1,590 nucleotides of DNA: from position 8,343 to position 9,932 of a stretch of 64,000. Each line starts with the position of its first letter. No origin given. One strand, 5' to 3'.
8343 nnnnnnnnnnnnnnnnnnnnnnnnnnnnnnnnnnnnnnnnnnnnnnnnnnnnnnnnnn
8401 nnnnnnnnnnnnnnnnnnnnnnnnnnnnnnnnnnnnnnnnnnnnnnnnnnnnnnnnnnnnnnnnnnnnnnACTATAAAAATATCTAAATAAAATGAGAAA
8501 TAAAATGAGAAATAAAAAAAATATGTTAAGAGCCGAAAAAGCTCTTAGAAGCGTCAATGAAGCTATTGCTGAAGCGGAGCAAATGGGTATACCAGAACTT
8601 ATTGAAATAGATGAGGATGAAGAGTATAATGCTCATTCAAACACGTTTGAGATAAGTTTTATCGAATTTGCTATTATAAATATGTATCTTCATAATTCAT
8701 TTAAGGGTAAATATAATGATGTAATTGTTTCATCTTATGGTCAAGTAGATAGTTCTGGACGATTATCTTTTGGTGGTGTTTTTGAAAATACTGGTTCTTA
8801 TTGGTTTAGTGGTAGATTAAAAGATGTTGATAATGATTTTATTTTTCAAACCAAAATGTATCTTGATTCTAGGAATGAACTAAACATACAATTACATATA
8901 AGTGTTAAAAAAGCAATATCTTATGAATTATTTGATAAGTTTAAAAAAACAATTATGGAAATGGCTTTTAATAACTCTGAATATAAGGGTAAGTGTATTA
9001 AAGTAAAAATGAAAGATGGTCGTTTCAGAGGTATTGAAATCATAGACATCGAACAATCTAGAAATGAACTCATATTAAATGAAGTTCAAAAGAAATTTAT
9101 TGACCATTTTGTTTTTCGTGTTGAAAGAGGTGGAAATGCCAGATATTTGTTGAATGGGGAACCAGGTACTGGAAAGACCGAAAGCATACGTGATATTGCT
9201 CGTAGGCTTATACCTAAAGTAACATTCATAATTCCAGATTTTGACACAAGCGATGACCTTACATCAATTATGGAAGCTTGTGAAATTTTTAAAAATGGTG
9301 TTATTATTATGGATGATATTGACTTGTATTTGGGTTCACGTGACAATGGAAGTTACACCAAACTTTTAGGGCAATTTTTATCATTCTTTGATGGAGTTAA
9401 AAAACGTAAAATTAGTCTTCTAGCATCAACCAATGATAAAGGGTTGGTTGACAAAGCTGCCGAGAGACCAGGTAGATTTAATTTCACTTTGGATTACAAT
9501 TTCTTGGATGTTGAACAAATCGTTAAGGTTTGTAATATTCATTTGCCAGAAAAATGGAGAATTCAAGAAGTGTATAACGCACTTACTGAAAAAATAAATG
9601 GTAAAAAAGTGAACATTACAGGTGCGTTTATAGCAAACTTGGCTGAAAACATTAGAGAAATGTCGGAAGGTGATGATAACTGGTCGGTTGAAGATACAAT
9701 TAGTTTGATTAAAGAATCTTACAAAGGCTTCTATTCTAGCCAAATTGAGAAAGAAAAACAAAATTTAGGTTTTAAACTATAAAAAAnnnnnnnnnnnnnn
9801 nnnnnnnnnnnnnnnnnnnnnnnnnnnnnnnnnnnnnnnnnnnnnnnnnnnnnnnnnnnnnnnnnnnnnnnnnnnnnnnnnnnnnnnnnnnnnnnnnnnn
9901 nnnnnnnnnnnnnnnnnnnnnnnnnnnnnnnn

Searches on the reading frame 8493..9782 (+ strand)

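Call 8: search_protein_families(library=phrogs, proteins=[window:8493-9782:+], max_evalue=0.001)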
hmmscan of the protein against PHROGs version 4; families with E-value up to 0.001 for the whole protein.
window:8493-9782:+ (429 aa): 7 families
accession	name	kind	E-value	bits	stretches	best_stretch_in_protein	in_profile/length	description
phrog_3757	-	unknown function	9.7e-17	62.4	1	174-422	76-339/367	-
phrog_10401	-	other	1.4e-12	48.1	1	190-356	437-605/667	ATPase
phrog_14322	-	unknown function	3.2e-11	44.1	1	218-351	229-364/398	-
phrog_7485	-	unknown function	7.6e-09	36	1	165-360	168-380/430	-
phrog_2376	-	other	1.5e-08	35.4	1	213-362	72-217/363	ATPase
phrog_325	-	DNA, RNA and nucleotide metabolism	9.1e-06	25.2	1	155-241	429-516/986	Dda-like helicase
phrog_10440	-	unknown function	1.3e-05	25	1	132-369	134-385/483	-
